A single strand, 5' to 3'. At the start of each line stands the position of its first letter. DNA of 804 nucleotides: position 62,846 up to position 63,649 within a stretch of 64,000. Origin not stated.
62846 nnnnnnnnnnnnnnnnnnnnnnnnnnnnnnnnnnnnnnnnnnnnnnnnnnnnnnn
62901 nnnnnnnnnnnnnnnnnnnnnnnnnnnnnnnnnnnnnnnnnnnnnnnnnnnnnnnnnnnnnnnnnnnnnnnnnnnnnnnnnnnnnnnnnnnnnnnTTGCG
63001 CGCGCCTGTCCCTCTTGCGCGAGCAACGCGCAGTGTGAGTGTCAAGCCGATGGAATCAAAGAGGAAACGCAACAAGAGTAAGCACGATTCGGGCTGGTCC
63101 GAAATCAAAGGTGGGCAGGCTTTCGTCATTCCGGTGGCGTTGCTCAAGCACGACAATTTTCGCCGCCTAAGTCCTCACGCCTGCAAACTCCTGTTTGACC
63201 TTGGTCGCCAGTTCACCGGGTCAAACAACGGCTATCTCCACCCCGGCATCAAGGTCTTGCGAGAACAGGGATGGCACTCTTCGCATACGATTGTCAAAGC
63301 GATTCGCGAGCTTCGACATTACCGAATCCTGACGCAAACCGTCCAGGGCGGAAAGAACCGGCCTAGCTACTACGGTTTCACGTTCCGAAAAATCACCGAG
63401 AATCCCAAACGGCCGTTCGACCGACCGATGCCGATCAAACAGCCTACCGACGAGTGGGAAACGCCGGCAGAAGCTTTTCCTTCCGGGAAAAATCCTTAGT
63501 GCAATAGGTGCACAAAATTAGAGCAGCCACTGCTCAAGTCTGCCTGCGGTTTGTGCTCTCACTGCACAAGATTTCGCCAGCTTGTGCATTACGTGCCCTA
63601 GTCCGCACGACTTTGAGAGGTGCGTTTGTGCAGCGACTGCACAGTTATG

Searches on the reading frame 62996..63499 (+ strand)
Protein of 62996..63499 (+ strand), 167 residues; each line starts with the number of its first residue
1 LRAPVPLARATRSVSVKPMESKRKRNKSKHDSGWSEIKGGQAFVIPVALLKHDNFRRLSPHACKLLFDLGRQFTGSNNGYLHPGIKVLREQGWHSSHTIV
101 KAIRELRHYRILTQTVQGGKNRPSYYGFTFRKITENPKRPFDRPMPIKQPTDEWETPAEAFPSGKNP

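Call 4: search_protein_families(library=pfam, proteins=[window:62996-63499:+], max_evalue=1)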
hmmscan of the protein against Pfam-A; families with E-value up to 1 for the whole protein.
window:62996-63499:+ (167 aa): 1 family
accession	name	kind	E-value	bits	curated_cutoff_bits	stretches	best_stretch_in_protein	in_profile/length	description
PF23526.1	AprA_N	-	0.042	14.5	27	1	48-93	20-64/67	AprA N-terminal domain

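Call 5: search_protein_families(library=padloc, proteins=[window:62996-63499:+], max_evalue=1)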
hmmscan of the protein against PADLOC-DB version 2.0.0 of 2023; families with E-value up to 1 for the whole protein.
window:62996-63499:+ (167 aa): 0 families

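Call 6: search_protein_families(library=ncbifam, proteins=[window:62996-63499:+], max_evalue=1)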
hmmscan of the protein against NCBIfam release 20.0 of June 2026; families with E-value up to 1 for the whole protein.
window:62996-63499:+ (167 aa): 0 families

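Call 63: search_protein_families(library=phrogs, proteins=[window:62996-63499:+], max_evalue=0.01)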
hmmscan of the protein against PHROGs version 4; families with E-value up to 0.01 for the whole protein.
window:62996-63499:+ (167 aa): 1 family
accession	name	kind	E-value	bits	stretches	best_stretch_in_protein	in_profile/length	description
phrog_678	-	DNA, RNA and nucleotide metabolism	0.0072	16.9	1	57-128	47-134/346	replication initiation O-like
